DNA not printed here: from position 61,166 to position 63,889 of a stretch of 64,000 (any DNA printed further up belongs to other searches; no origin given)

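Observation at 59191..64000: Phage-satellite (PICI-like) element in a sphingomonad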

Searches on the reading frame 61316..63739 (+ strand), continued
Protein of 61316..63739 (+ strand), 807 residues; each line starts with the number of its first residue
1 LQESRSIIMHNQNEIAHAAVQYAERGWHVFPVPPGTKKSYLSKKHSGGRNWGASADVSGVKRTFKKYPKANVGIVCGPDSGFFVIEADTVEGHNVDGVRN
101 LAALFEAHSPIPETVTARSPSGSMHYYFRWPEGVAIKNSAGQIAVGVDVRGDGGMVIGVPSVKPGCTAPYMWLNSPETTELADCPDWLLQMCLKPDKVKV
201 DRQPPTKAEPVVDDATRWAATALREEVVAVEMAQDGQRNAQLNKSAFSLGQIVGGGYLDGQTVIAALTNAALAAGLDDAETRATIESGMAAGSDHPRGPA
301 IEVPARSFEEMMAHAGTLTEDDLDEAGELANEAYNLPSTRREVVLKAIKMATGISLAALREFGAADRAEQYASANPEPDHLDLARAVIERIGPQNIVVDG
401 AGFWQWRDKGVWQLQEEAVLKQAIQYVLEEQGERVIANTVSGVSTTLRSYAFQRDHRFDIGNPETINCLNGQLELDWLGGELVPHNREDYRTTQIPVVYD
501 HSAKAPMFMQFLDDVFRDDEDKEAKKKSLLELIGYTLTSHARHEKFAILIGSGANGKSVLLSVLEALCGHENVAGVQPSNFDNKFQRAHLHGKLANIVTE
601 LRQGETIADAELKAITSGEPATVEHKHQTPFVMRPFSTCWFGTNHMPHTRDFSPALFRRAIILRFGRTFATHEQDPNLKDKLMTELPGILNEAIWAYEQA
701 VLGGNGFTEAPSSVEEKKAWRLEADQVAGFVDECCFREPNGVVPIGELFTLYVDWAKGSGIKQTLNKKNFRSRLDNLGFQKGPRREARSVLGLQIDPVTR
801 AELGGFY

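Call 57: search_protein_families(library=phrogs, proteins=[L040:3726-5117:+, L040:5129-5659:+, L040:5776-6780:+, L041:6056-7444:+, L041:8084-9118:+, L042:5814-7670:+, L037:4357-6339:+, L037:7555-8775:+, L037:9308-10480:+, L041:5662-6066:+], max_evalue=0.001)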
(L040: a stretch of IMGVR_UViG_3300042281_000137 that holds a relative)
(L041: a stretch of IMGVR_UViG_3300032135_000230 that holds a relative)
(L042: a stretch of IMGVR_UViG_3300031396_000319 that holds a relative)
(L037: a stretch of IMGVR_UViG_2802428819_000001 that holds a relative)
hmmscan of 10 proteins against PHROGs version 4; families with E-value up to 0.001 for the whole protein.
L040:3726-5117:+ (463 aa): 4 families
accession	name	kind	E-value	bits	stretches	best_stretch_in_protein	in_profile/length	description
phrog_2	-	head and packaging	8.7e-31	108.4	1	8-452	263-591/807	terminase large subunit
phrog_979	-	head and packaging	2.6e-24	86.9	1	10-234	153-406/642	terminase large subunit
phrog_9526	-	head and packaging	2.3e-12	47.9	1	18-186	18-188/280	terminase large subunit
phrog_3717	-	head and packaging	1.2e-05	25.9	1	29-243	28-233/277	terminase large subunit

L040:5129-5659:+ (176 aa): 0 families

L040:5776-6780:+ (334 aa): 3 families
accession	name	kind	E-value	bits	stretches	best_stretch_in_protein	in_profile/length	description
phrog_247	-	head and packaging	8.6e-96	322.2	1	5-334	3-339/351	major head protein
phrog_15288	-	head and packaging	4e-35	122.1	1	169-332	10-169/172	major head protein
phrog_19632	-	unknown function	1.6e-21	77.8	1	5-145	1-138/149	-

L041:6056-7444:+ (462 aa): 4 families
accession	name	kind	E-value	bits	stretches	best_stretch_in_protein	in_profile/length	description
phrog_2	-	head and packaging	7.3e-29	102.1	1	9-451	265-591/807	terminase large subunit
phrog_979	-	head and packaging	6.3e-25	88.9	1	11-235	155-408/642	terminase large subunit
phrog_9526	-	head and packaging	8.6e-11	42.8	1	22-182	23-185/280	terminase large subunit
phrog_3717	-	head and packaging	1.7e-06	28.7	1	29-242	29-233/277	terminase large subunit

L041:8084-9118:+ (344 aa): 3 families
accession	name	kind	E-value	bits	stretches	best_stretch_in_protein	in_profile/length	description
phrog_247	-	head and packaging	6.8e-94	315.9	1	15-344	3-339/351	major head protein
phrog_15288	-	head and packaging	7.4e-36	124.4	1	177-342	8-169/172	major head protein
phrog_19632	-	unknown function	2.8e-18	67.3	1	15-155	1-138/149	-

L042:5814-7670:+ (618 aa): 17 families
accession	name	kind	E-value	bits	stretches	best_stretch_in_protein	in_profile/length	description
phrog_133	-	head and packaging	1.5e-154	517.3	2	194-615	248-665/668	head maturation protease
phrog_4523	-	head and packaging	5.7e-119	399.7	1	197-614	226-640/644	major head and protease protein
phrog_94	-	head and packaging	1.4e-63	217.4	1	13-370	82-388/622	head maturation protease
phrog_3348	-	unknown function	2e-63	216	1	11-198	37-231/386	-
phrog_2976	-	head and packaging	5e-56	192.1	1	12-258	21-270/394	head maturation protease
phrog_1684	-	head and packaging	5.5e-42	145.2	1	3-202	32-240/284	head maturation protease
phrog_26519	-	unknown function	4.8e-33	115.5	1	428-615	3-190/192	-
phrog_29592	-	unknown function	1.6e-29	103.8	1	364-614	628-887/893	-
phrog_53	-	head and packaging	5.8e-29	102.7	1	32-341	109-427/583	head maturation protease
phrog_13984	-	unknown function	4.2e-19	69.9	1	10-100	30-122/123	-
phrog_1827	-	other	4.3e-14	53.3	1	13-158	26-172/202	ATP-dependent protease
phrog_33547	-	unknown function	8.4e-13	49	1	37-168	26-158/357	-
phrog_5410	-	other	1e-11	45.6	1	32-161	47-178/323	ATP-dependent protease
phrog_23753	-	head and packaging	5.7e-10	40.3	1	40-181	41-183/298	head maturation protease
phrog_371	-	head and packaging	2.6e-07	31.2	0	474-536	233-290/303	major head protein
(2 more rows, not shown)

L037:4357-6339:+ (660 aa): 12 families
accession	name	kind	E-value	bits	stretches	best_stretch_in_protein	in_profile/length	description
phrog_8892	-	tail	1.3e-139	468.1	2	6-350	5-367/752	tail length tape measure protein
phrog_17300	-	tail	2.5e-46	159.5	1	381-629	573-834/900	tail length tape measure protein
phrog_19914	-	tail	4.4e-37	128.8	1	29-311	119-390/946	tail length tape measure protein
phrog_19487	-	tail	3.8e-23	82.8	1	44-187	103-246/1147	tail length tape measure protein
phrog_10574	-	tail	1.1e-20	75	1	245-651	307-634/640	tail length tape measure protein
phrog_25241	-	tail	7.2e-16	58.9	1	17-189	52-213/810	tail length tape measure protein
phrog_3827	-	tail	4.3e-15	56.8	1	7-149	147-279/393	tail length tape measure protein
phrog_24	-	tail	2.7e-13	50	1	39-153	241-326/1151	tail length tape measure protein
phrog_20862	-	unknown function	5.7e-10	39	1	68-156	183-277/698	-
phrog_9745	-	unknown function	5.3e-09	37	1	6-115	5-106/120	-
phrog_4498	-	tail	5.2e-06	26.7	1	64-207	55-162/381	tail length tape measure protein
phrog_25966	-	tail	0.00097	17.7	1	72-199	56-186/1651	tail length tape measure protein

L037:7555-8775:+ (406 aa): 3 families
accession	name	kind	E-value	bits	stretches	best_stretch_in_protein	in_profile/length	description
phrog_617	-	head and packaging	9e-65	220.7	1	11-399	210-624/626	major head protein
phrog_10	-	head and packaging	5.7e-48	165.4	1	1-404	262-641/752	major head protein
phrog_2263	-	head and packaging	5.7e-06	26.5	1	8-322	173-463/551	major head protein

L037:9308-10480:+ (390 aa): 7 families
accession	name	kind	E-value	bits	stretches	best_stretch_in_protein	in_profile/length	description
phrog_12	-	head and packaging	7e-92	310.5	1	34-382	82-422/646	portal protein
phrog_2662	-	head and packaging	7.3e-60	204.3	1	41-380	63-411/717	portal protein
phrog_5929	-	head and packaging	3.9e-43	148.4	1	196-377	4-185/228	portal protein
phrog_2271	-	head and packaging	1.4e-23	83.6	1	12-381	15-390/859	portal protein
phrog_11323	-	unknown function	1.1e-13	52.4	1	288-378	2-94/130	-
phrog_21454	-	unknown function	3e-10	40.8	1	213-376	1-162/320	-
phrog_9856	-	unknown function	6.1e-05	23.2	1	44-152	51-158/223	-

L041:5662-6066:+ (134 aa): 0 families

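Call 95: search_protein_families(library=ncbifam, proteins=[window:61316-63739:+], max_evalue=0.001)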
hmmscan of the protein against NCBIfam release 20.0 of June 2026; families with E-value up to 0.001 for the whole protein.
window:61316-63739:+ (807 aa): 3 families
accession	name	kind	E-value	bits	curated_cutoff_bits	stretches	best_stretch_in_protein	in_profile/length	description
TIGR01613.1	primase_Cterm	subfamily_domain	3.3e-59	200.2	108.7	1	476-770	11-304/304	phage/plasmid primase, P4 family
NF011296.0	PRK14709.1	subfamily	1.3e-38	132.8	613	1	433-800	101-464/469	hypothetical protein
NF005477.0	PRK07078.1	subfamily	2.7e-29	101.9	1014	1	477-795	429-745/759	hypothetical protein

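Call 111: search_protein_families(library=padloc, proteins=[L013:9592-14748:+], max_evalue=0.001)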
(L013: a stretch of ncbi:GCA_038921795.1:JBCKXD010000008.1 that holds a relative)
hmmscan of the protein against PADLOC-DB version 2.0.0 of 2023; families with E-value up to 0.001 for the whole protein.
L013:9592-14748:+ (1718 aa): 26 families (the best 25 are shown)
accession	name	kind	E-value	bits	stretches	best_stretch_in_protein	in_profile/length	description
PDLC00013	DruE1|DruE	-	2.8e-83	278.8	4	937-1349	1031-1419/1776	SNF2 family N-terminal domain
PDLC00037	DruE3|DruE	-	1.1e-77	260.1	2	82-272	98-302/2055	SNF2 family N-terminal domain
PDLC00014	DruE2|DruE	-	9.8e-71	236.8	6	1003-1102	1206-1305/1928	SNF2 family N-terminal domain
PDLC00015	DruE2|DruE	-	3.6e-70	235.1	6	953-1104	1137-1278/1887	SNF2 family N-terminal domain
PDLC00035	DruE3|DruE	-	6.8e-67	224.2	2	67-274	82-303/1460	SNF2 family N-terminal domain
PDLC00051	DruE4|DruE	-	5.3e-59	197.9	3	949-1114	1088-1242/1829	SNF2 family N-terminal domain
PDLC00036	DruE3|DruE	-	6.7e-52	173.9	2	87-300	94-313/2023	SNF2 family N-terminal domain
PDLC02896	DpdJ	-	2.6e-25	86.3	2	185-270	329-413/1487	DpdJ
PDLC03960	SngC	-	9e-21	72.3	2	90-271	29-197/720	-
PDLC02503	BrxHI|BrxHII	-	7.1e-18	62.2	2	90-270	29-195/698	BrxHI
PDLC02569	DrmA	-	6.4e-15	52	2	972-1061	812-893/1095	DrmA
PDLC02893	DpdJ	-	9.7e-13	44.9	2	191-271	347-425/876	DpdJ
PDLC02501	BrxHI|BrxHII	-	1.2e-12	44.7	2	89-271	27-197/925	BrxHI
PDLC02898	DpdJ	-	1.9e-12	44.8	2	191-271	347-425/506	DpdJ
PDLC02570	DrmA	-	3.3e-12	43.6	2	1000-1077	585-661/851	DrmA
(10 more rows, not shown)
